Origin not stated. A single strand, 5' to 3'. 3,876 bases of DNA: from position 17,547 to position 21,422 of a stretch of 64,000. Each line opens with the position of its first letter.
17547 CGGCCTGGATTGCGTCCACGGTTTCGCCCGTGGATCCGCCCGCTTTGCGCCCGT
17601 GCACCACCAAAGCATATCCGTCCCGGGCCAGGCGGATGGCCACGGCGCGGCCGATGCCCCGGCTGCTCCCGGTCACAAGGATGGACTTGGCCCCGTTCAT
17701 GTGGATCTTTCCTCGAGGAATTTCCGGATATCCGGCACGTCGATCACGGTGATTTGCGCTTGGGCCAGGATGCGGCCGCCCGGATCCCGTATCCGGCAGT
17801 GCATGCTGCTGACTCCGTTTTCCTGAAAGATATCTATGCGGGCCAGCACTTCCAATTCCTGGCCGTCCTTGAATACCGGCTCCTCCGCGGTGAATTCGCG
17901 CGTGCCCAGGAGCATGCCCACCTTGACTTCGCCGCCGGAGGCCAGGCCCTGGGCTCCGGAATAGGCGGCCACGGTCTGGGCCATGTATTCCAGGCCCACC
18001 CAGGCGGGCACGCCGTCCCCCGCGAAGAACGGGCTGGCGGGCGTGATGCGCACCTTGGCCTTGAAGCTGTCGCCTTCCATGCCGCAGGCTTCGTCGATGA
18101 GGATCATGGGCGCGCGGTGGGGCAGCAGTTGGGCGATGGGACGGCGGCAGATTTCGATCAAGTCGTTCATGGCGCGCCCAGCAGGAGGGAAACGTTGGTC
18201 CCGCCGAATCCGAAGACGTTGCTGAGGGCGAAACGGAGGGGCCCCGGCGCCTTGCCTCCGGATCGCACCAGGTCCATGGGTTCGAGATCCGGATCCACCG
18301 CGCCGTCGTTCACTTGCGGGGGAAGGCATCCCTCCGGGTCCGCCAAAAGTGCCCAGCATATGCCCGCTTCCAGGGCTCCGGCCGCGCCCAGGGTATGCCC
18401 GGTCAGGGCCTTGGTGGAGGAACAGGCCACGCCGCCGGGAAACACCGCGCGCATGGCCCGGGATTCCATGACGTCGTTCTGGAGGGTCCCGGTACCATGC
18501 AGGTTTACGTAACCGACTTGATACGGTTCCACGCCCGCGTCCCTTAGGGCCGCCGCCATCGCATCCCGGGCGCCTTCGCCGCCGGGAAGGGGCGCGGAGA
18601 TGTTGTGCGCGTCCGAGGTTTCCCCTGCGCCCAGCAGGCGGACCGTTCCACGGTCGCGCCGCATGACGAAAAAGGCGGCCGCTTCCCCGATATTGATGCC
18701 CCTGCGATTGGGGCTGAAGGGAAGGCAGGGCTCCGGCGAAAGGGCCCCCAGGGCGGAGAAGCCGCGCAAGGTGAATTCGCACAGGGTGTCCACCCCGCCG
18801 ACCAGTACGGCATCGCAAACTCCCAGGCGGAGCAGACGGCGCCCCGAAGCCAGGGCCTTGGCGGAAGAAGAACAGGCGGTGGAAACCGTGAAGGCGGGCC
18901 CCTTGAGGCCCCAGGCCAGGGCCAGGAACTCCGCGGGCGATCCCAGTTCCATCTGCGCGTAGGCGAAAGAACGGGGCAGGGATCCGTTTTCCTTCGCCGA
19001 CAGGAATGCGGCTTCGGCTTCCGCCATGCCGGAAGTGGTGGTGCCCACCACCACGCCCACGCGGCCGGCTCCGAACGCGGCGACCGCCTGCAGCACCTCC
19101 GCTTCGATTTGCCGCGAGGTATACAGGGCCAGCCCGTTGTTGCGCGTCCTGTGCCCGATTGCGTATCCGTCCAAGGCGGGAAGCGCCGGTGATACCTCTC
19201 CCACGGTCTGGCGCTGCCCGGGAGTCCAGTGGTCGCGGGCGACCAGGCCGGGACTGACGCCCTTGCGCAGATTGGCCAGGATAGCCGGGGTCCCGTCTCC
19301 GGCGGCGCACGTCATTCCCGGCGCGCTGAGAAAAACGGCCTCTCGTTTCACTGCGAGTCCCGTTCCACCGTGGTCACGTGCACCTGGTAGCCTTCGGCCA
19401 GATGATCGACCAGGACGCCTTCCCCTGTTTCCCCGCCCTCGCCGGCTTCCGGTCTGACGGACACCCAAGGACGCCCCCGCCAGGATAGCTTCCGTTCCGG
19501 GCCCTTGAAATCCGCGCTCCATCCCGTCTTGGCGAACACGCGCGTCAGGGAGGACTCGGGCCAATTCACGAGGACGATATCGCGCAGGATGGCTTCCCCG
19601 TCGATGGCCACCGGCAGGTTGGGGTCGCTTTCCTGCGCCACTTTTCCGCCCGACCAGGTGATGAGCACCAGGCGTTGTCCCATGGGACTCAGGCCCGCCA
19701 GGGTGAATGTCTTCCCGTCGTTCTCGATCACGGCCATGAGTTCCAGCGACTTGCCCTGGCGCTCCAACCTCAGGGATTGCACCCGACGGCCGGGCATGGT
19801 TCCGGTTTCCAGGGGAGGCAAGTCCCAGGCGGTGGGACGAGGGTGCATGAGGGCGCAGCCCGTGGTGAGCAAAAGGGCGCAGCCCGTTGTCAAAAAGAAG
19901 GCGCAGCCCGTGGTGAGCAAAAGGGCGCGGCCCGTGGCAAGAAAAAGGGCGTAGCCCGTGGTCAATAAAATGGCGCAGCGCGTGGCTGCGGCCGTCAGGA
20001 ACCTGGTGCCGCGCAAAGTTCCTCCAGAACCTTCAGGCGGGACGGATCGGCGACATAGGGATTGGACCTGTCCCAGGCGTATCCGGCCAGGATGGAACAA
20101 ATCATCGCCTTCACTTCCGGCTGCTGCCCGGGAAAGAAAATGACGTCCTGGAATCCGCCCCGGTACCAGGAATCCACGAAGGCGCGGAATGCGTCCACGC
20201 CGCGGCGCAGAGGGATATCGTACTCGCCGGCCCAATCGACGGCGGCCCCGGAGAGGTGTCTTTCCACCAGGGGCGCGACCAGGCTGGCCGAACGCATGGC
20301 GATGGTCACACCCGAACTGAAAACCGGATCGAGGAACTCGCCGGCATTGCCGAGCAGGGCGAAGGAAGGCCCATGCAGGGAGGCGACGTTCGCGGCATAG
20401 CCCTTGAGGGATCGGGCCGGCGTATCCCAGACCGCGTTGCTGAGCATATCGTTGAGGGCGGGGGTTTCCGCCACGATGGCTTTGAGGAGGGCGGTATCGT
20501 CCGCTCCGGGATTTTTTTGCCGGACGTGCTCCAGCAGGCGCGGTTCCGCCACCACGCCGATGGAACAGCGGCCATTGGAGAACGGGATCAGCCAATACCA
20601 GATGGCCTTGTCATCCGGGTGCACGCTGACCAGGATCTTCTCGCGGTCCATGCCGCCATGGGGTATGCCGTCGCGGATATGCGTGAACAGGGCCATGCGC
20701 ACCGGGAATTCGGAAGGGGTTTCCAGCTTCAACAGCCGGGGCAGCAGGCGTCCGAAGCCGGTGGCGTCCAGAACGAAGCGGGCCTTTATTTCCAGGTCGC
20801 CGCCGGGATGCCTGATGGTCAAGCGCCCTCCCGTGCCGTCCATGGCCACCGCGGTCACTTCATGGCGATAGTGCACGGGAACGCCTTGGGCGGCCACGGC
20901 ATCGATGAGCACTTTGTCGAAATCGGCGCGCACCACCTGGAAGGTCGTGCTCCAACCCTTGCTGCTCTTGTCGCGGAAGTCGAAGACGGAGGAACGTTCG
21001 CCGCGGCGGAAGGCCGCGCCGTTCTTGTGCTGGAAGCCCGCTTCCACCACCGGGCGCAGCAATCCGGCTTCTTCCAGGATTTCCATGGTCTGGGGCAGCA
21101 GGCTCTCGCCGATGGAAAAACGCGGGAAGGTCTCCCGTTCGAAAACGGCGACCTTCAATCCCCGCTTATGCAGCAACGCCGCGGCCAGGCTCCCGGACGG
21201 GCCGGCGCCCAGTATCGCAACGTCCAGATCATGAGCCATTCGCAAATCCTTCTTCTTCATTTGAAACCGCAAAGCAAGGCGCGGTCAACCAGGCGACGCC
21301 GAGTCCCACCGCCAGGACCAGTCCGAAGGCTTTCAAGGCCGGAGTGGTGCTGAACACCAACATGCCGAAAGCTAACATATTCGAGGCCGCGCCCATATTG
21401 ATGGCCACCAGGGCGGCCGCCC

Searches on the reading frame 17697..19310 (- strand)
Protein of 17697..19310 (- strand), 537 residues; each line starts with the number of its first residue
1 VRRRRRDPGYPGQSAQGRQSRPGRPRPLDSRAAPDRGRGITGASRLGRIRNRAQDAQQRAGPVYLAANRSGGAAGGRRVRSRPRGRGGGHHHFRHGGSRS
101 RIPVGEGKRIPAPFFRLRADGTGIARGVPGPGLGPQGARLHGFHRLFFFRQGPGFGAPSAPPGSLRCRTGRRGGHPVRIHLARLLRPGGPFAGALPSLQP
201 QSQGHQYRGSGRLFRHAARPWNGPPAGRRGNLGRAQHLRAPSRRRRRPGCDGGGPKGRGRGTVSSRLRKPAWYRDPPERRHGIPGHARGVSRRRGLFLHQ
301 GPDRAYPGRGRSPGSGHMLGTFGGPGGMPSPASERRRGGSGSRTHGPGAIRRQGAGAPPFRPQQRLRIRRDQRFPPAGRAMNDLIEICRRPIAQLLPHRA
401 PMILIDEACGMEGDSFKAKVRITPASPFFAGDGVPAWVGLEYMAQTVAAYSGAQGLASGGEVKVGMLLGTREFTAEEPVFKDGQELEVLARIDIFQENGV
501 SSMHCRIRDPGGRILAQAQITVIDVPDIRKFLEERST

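Call 7: search_protein_families(library=pfam, proteins=[window:17697-19310:-], max_evalue=0.001)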
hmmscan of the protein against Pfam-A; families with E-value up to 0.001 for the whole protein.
window:17697-19310:- (537 aa): 1 family
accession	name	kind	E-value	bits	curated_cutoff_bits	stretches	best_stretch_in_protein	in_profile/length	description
PF22817.2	ApeP-like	-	4.5e-18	65.8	27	1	390-524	5-141/158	ApeP dehydratase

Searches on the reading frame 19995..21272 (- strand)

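Call 23: search_protein_families(library=pfam, proteins=[window:19995-21272:-], max_evalue=0.0001)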
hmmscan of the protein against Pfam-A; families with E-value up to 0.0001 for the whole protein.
window:19995-21272:- (425 aa): 10 families
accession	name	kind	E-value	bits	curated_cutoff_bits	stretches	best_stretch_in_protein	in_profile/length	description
PF01494.25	FAD_binding_3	-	2e-20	73.8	22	1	16-292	2-281/349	FAD binding domain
PF04820.20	Trp_halogenase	-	4e-20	72.5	21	2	104-371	146-387/458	Tryptophan halogenase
PF01266.30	DAO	-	6.2e-11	42.9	27.9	0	17-49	1-33/353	FAD dependent oxidoreductase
PF12831.13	FAD_oxidored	-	1.1e-10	41.8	27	1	17-178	1-151/416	FAD dependent oxidoreductase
PF13450.12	NAD_binding_8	-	1.6e-06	28.7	21.9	1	20-48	1-29/68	NAD(P)-binding Rossmann-like domain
PF07992.20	Pyr_redox_2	-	3.1e-06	27.3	26.1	0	17-54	2-40/291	Pyridine nucleotide-disulphide oxidoreductase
PF00890.30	FAD_binding_2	-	5.5e-06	26.3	20.4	0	17-48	1-32/414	FAD binding domain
PF00070.33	Pyr_redox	-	1.7e-05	25.7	22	0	18-57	2-41/82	Pyridine nucleotide-disulphide oxidoreductase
PF01946.23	Thi4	-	1.9e-05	24.5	26.2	1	8-47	10-50/235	Thi4 family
PF03486.20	HI0933_like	-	6e-05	23.1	50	0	17-47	2-32/244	HI0933-like protein Rossmann domain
